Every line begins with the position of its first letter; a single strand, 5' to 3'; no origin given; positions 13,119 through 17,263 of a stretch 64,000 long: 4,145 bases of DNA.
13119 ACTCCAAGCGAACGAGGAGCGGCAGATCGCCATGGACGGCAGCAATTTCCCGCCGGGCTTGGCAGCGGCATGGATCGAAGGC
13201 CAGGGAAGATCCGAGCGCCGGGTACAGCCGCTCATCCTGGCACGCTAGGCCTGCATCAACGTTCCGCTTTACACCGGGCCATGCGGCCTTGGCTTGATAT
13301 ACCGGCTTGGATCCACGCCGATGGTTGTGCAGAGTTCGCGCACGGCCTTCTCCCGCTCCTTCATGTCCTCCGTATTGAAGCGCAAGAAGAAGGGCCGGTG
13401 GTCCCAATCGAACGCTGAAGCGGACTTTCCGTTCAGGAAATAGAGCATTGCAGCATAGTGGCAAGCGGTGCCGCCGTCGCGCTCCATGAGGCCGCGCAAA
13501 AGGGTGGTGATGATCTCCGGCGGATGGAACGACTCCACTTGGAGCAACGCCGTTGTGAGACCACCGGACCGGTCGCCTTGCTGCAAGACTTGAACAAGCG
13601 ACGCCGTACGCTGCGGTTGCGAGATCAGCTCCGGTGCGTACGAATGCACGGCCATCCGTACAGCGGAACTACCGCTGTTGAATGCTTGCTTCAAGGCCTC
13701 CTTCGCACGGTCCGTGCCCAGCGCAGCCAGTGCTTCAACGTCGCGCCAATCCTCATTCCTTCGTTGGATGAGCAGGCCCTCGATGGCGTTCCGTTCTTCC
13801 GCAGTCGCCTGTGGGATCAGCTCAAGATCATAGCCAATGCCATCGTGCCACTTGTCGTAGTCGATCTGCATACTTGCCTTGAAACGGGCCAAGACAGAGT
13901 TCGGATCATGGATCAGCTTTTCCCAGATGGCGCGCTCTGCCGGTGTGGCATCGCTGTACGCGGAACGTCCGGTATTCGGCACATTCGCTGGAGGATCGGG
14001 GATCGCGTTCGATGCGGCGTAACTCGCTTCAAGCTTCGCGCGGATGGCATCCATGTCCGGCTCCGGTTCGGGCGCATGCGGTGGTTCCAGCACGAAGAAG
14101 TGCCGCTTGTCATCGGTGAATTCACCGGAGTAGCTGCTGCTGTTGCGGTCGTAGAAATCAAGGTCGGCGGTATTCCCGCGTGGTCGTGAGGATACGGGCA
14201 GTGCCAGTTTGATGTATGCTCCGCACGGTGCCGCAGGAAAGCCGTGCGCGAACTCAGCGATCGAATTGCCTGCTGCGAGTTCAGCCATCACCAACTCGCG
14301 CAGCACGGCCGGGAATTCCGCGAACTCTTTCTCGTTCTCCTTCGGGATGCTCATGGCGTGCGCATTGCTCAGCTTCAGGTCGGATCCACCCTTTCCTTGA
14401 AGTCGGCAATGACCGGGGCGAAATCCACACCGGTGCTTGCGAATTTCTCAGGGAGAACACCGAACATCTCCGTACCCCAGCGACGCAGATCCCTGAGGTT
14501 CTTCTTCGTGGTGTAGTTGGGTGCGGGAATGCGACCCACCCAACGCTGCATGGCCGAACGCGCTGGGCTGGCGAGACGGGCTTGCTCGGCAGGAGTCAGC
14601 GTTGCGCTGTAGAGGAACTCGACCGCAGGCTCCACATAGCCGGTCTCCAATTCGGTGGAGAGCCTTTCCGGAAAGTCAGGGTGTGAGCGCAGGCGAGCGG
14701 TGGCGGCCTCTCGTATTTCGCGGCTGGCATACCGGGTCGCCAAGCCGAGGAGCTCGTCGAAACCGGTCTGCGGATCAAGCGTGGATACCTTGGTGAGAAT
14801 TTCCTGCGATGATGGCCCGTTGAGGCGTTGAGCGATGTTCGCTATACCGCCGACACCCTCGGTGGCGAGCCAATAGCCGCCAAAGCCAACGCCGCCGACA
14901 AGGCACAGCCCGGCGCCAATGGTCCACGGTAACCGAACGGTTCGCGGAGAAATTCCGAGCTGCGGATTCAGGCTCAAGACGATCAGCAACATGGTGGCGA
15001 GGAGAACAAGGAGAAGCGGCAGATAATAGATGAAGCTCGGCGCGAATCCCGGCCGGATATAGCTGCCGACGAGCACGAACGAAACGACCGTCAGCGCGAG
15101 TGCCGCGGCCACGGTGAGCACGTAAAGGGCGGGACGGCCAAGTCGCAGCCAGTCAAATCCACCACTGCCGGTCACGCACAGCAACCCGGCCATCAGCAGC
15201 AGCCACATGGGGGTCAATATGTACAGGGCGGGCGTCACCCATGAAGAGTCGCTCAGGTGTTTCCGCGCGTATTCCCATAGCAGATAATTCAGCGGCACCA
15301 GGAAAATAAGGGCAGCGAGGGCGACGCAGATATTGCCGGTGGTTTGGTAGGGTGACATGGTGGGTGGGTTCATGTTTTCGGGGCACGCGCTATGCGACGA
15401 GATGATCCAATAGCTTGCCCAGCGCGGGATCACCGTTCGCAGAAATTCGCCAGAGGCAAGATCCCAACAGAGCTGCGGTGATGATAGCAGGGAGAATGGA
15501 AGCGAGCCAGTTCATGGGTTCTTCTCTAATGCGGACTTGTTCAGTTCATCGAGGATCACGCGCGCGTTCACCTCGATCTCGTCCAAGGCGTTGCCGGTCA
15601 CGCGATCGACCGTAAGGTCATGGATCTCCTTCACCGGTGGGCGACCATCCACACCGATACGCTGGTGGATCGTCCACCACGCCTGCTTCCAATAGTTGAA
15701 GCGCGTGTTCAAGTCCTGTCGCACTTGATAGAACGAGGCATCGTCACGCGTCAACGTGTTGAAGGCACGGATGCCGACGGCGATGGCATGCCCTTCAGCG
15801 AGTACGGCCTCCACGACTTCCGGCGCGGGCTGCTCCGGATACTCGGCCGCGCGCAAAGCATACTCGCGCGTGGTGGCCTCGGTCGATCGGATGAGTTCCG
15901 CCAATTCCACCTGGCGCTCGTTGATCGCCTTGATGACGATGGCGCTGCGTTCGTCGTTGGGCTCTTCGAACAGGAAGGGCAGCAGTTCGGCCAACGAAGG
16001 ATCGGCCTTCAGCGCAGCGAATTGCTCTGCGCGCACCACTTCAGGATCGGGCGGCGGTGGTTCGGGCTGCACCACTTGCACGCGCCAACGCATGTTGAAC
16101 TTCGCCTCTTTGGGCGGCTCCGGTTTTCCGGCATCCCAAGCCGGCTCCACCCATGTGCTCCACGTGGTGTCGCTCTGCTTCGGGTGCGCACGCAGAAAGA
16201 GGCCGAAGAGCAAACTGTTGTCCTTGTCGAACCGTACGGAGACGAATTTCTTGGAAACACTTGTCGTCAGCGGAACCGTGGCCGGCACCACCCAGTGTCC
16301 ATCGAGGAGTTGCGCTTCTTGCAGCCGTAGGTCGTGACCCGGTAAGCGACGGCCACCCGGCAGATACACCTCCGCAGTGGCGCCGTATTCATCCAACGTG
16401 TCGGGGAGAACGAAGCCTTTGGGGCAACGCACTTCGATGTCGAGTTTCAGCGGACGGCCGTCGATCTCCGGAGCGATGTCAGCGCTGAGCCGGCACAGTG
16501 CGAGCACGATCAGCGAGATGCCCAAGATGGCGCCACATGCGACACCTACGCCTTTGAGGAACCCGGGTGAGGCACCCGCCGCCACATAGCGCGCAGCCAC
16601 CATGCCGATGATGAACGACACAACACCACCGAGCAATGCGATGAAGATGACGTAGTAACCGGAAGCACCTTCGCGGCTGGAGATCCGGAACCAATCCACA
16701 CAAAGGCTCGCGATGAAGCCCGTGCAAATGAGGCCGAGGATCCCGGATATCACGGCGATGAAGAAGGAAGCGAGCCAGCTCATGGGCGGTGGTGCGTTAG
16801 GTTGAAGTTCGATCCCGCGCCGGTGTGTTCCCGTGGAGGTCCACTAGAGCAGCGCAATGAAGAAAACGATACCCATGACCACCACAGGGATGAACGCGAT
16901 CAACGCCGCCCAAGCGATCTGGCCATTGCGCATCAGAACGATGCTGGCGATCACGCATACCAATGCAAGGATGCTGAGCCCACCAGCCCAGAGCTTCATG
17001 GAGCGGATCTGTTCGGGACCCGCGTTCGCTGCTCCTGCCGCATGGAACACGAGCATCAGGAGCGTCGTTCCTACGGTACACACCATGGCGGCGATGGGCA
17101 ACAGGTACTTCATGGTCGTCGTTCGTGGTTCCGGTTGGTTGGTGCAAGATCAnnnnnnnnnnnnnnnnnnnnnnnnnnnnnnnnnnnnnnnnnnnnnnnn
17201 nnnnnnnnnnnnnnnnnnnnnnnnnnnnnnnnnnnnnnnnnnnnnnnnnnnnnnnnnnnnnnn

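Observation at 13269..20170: Six-gene co-directional operon of uncharacterised membrane-associated proteins: candidate undescribed system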

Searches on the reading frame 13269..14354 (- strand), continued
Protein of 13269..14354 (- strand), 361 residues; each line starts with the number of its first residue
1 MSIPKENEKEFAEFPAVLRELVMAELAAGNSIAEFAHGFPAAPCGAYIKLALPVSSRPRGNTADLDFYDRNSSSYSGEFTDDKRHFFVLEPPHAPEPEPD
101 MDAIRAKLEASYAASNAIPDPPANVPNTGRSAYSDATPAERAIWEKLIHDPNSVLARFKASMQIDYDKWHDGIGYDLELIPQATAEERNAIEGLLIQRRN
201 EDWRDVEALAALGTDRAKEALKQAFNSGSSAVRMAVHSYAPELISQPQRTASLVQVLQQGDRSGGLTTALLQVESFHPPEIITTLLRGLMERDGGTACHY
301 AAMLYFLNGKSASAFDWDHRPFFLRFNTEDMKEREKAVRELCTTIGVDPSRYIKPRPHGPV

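Call 76: fold_search(model_id=the predicted structure, library=pdb)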
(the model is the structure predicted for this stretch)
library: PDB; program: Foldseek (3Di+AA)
matches with E <= 10: 591; with E <= 0.001: 0
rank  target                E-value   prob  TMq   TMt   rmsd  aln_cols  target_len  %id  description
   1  6bzx_A                8.9e-02  0.85  0.27  0.32  11.2       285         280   17  Structure of the artificial complex alpha-Rep/Octarellin V.1 crystallized by counter diffusion in a capillary (released 2019-01-09)
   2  4gmj_C                1.1e-01  0.23  0.15  0.19  12.5       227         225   10  Structure of human NOT1 MIF4G domain co-crystallized with CAF1 (released 2012-10-03)
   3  7z0g_T                1.7e-01  0.33  0.16  0.22  13.8       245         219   18  CPAP:TUBULIN:IE5 ALPHAREP COMPLEX P1 SPACE GROUP (released 2022-04-13)
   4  7q1f_C                2.0e-01  0.72  0.24  0.35  11.2       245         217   16  CPAP:TUBULIN:IE5 ALPHAREP COMPLEX (released 2022-04-20)
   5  7sn8_D                2.2e-01  0.44  0.21  0.20  12.9       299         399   10  Cryo-EM structure of Drosophila Integrator cleavage module (IntS4-IntS9-IntS11) in complex with IP6 (released 2022-10-12)
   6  4zv6_A                2.3e-01  0.89  0.29  0.36   9.8       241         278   17  Crystal structure of the artificial alpharep-7 octarellinV.1 complex (released 2016-05-25)
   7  6gwc_C                2.4e-01  0.84  0.26  0.38  10.9       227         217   16  Tubulin:iE5 alphaRep complex (released 2019-01-30)
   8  7ep2_D                2.4e-01  0.15  0.13  0.15  15.1       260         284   12  Crystal structure of ZYG11B bound to GGFN degron (released 2021-07-14)
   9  7vps_A                2.5e-01  0.41  0.22  0.19  13.6       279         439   11  Crystal structure of the ARM domain of C. glabrata importin alpha (released 2022-09-07)
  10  8vsu_A                2.6e-01  0.12  0.13  0.14  15.6       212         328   13  Cryo-EM structure of LKB1-STRADalpha-MO25alpha heterocomplex (released 2024-07-10)
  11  7esx_A                2.8e-01  0.44  0.25  0.22  15.5       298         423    9  Crystal structure of Wolbachia cytoplasmic incompatibility factor CidA from wPip (released 2021-11-10)
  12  7z0g_C                2.8e-01  0.25  0.16  0.23  13.7       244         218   18  CPAP:TUBULIN:IE5 ALPHAREP COMPLEX P1 SPACE GROUP (released 2022-04-13)
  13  4yv9_A                3.2e-01  0.44  0.20  0.26  12.5       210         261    8  X-ray crystal structure of Streptococcus dysgalactiae SHP pheromone receptor Rgg2 (released 2015-04-08)
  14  7q1f_T                3.4e-01  0.80  0.26  0.38  10.6       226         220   15  CPAP:TUBULIN:IE5 ALPHAREP COMPLEX (released 2022-04-20)
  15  7p0h_A                3.4e-01  0.80  0.26  0.24   9.5       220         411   18  Crystal structure of Helicobacter pylori ComF fused to an artificial alphaREP crystallization helper(named B2) (released 2022-04-06)
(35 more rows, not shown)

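Call 81: find_related_loci(query=A2, collection=metagenome_contigs, flank=10000)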
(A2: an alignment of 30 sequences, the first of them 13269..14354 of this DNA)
Query A2 (361 aa) in metagenome_contigs; peptide patterns used: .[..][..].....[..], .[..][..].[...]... (x = any residue, [..] = any of these).
600 stretches matched a pattern (row limit reached: there are more); 438 encode a relative of the query (tblastn E <= 1e-3); the best 80 are kept; 80 distinct loci.
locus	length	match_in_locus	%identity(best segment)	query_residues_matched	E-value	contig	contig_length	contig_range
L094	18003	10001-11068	79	1-356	0e+0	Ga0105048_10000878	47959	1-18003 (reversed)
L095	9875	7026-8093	79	1-356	0e+0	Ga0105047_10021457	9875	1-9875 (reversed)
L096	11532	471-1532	69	1-354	8e-162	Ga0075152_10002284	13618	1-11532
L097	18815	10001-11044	59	2-349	2e-124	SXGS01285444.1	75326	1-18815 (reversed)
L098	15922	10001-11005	51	1-349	9e-111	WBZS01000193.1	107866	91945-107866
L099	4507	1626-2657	53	1-354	1e-110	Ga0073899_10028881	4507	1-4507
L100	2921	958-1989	53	1-354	1e-112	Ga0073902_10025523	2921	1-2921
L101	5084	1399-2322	51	1-355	4e-108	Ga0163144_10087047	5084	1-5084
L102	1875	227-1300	52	1-353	5e-114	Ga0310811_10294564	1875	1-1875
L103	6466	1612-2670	52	1-353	7e-107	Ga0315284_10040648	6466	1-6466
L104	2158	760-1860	53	9-357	3e-111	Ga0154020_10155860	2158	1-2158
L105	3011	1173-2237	52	1-353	3e-107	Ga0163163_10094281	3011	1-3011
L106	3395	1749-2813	52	1-353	3e-106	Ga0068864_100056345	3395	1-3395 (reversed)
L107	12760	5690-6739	51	1-353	1e-104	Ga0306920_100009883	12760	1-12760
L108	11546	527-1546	52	10-353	4e-102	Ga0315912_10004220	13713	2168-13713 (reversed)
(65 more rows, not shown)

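Call 84: search_solved_structures(query=A2, max_evalue=10, show_alignments=0)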
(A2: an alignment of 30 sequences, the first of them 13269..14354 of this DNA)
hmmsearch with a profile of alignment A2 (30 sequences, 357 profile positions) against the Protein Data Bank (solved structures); distinct sequences matched with E-value up to 10: 26.
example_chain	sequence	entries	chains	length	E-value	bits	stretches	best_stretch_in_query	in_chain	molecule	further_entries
9sah_A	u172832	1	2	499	4.9e-11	45.5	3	201-270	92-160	E4-NB2 synthetic fusion protein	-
4zv6_A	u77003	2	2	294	6.9e-10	41.7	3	208-269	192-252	AlphaRep-7 | alpha-Rep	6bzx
6fsq_A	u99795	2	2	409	1.9e-08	37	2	206-270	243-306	alphaRep A3_bGFPD | A3_bGFPD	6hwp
4xl5_C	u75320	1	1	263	2.7e-07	33.2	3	207-264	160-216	bGFP-A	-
6ft5_A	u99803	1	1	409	1.4e-06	30.8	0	208-264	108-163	alphaRep A3_A3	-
6gwc_C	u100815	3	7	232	7.4e-05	25.1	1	203-269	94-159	iE5 ALPHAREP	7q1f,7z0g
8aw4_B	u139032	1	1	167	7.6e-05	25.1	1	191-271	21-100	ALPHAREP bGFPD-YY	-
9rhz_A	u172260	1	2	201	0.00063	22.1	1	207-270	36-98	ALPHAREP bE5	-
6gwd_G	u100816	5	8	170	0.00068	22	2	189-269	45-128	iiH5 ALPHAREP | iih5 Alpha Repeating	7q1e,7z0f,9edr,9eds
8aw4_A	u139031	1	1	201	0.0017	20.7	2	205-267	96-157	ALPHAREP bB-E3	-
6veh_A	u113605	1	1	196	0.0028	19.9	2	208-261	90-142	HEAT repeat domain-containing protein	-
3ltj_A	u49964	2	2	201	0.0094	18.2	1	208-264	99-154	AlphaRep-4 | bA3-2: binder of A3 protein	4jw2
3ltm_A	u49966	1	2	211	0.011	18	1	208-264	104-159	Alpha-Rep4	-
6gx7_E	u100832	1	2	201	0.011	18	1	207-270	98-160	iiiA5 ALPHAREP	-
5dcq_A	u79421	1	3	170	0.012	17.8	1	189-270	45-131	artificial repeat proteins (alphaREP3)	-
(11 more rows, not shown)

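Call 92: find_related_loci(query=A2, collection=viral_contigs, flank=8000)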
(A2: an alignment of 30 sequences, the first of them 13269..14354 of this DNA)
Query A2 (361 aa) in viral_contigs; peptide patterns used: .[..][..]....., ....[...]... (x = any residue, [..] = any of these).
16 stretches matched a pattern, but none encodes a relative of the query by tblastn (E <= 1e-3).

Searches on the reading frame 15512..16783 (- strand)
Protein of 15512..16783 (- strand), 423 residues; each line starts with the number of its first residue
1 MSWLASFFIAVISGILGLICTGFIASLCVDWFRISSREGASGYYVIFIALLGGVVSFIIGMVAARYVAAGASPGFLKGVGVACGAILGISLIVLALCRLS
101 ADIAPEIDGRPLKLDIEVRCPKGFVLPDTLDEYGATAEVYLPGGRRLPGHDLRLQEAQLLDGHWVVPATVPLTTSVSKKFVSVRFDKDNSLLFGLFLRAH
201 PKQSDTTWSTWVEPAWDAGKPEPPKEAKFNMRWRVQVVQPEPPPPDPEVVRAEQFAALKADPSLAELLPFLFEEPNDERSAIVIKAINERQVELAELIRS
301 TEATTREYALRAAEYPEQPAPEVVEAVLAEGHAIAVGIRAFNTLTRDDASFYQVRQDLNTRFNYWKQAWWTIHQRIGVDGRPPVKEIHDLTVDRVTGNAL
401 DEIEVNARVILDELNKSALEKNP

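Call 3: search_protein_families(library=pfam, proteins=[window:15512-16783:-], max_evalue=1)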
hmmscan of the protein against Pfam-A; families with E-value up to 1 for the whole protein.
window:15512-16783:- (423 aa): 0 families

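Call 4: search_protein_families(library=ncbifam, proteins=[window:15512-16783:-], max_evalue=1)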
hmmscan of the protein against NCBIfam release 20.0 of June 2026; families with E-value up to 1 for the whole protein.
window:15512-16783:- (423 aa): 0 families

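Call 5: search_protein_families(library=padloc, proteins=[window:15512-16783:-], max_evalue=1)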
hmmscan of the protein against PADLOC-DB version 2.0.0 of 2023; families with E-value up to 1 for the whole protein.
window:15512-16783:- (423 aa): 0 families

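Call 12: search_protein_families(library=phrogs, proteins=[window:15512-16783:-], max_evalue=0.1)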
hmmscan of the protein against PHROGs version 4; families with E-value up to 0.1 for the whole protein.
window:15512-16783:- (423 aa): 1 family
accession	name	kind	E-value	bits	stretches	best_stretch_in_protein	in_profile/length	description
phrog_14170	-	unknown function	0.056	14.3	0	385-403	14-32/41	-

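Call 21: search_protein_representatives(protein=window:15512-16783:-)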
Query: 423 residues. Proteins with E-value up to 0.001 (for the whole library): 679; up to 1e-10: 491; up to 1e-30: 149. The best 150 are listed.
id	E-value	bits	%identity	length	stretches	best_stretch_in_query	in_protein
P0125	4.2e-156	536.4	56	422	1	1-423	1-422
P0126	2.4e-141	487.8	53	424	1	1-423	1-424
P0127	6.7e-141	486.3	54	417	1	1-416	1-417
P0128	1.9e-110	386.0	42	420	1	1-415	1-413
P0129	7.0e-109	380.8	46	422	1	1-423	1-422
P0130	5.3e-104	364.8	47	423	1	1-423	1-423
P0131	1.2e-99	350.4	52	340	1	86-416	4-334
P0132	2.8e-94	332.7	40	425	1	1-421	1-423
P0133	1.7e-93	330.1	44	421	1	1-415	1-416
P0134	5.7e-93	328.4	45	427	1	1-415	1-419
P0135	6.7e-92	324.9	46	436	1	1-395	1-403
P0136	5.5e-81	288.9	41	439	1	1-399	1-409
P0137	5.8e-80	285.6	52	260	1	1-252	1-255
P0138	1.6e-76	274.3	39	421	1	4-418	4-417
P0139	9.6e-76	271.7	35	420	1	1-417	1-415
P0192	4.6e-39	150.8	40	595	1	1-236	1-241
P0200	1.9e-38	148.8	40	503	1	1-239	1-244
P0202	3.4e-38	147.9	38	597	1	1-219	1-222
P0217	2.7e-36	141.7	38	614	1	1-239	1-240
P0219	9.2e-36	139.9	38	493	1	1-257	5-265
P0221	1.6e-35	139.1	43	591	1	1-242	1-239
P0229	7.1e-35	137.0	38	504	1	1-241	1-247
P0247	2.2e-33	132.1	38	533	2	1-237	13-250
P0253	1.2e-32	129.7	37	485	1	1-239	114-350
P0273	7.7e-31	123.7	29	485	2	1-260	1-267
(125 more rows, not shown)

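Call 63: search_protein_families(library=pfam, proteins=[P0192, P0202, P0217, P0200, P0219, P0247, P0253, P0221, P0229, P0273], max_evalue=0.01)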
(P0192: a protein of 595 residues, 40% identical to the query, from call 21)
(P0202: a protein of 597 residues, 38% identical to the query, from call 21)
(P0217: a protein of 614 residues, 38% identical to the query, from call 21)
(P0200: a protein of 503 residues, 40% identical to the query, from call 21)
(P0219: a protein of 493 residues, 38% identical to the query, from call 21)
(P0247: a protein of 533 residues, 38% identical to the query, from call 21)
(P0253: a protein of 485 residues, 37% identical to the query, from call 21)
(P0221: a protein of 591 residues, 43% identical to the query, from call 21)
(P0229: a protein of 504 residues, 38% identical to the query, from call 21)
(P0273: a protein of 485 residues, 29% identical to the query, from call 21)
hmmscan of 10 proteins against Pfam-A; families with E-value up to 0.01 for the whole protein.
P0192 (595 aa): 0 families

P0202 (597 aa): 0 families

P0217 (614 aa): 0 families

P0200 (503 aa): 0 families

P0219 (493 aa): 0 families

P0247 (533 aa): 0 families

P0253 (485 aa): 0 families

P0221 (591 aa): 0 families

P0229 (504 aa): 0 families

P0273 (485 aa): 0 families

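Call 88: search_solved_structures(query=A5, max_evalue=10)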
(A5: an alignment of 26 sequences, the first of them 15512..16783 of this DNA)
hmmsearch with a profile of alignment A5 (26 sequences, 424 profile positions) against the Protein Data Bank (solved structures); distinct sequences matched with E-value up to 10: 8.
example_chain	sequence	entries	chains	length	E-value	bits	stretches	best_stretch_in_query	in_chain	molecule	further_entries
6ycx_F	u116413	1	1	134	0.66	12.1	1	253-339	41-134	Uncharacterized protein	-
6ycx_G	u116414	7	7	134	1.5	10.9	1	253-339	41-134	Uncharacterized protein | Myosin essential light chain ELC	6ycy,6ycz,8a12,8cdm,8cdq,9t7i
6zn3_A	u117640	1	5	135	1.5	10.9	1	253-339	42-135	Myosin essential light chain ELC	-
4y7p_A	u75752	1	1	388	1.8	10.7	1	168-303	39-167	Alkaline D-peptidase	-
9k7g_A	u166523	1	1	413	3.5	9.7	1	17-96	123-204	Nucleoside transporter 1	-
7wn0_A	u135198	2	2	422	3.7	9.6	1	17-96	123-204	Equilibrative nucleoside/nucleobase transporter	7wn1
9k8y_A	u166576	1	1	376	5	9.2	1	18-96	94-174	Nucleoside transporter 1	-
6hum_L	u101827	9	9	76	6.7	8.8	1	9-50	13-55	NAD(P)H-quinone oxidoreductase subunit L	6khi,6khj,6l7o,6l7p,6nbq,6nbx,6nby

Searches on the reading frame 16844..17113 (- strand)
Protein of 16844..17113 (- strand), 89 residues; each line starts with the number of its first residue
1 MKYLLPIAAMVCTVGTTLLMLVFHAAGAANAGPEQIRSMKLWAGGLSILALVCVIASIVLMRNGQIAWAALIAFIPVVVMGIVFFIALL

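Call 3: search_protein_families(library=pfam, proteins=[window:16844-17113:-], max_evalue=1)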
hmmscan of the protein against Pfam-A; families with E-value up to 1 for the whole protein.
window:16844-17113:- (89 aa): 2 families
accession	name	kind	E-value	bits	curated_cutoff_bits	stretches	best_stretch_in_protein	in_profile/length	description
PF12811.12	BaxI_1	-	0.029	14.4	26.2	1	7-84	106-185/233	Bax inhibitor 1 like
PF24709.1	DUF7670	-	0.65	10.8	29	1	42-87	66-109/118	Domain of unknown function (DUF7670)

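Call 4: search_protein_families(library=ncbifam, proteins=[window:16844-17113:-], max_evalue=1)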
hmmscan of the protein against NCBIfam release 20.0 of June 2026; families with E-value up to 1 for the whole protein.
window:16844-17113:- (89 aa): 1 family
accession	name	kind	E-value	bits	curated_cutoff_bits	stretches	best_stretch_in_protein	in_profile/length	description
NF042915.1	MAB_1171c_fam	subfamily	0.12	11.4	100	1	7-86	140-222/362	MAB_1171c family putative transporter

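Call 5: search_protein_families(library=padloc, proteins=[window:16844-17113:-], max_evalue=1)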
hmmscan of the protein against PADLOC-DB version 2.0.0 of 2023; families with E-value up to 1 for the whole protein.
window:16844-17113:- (89 aa): 0 families

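Call 12: search_protein_families(library=phrogs, proteins=[window:16844-17113:-], max_evalue=0.1)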
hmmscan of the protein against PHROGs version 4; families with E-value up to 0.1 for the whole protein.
window:16844-17113:- (89 aa): 2 families
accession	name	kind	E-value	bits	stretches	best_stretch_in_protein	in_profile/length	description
phrog_16971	-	unknown function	0.025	15.6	1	45-78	7-40/55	-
phrog_22610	-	unknown function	0.053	13.8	1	46-87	37-76/232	-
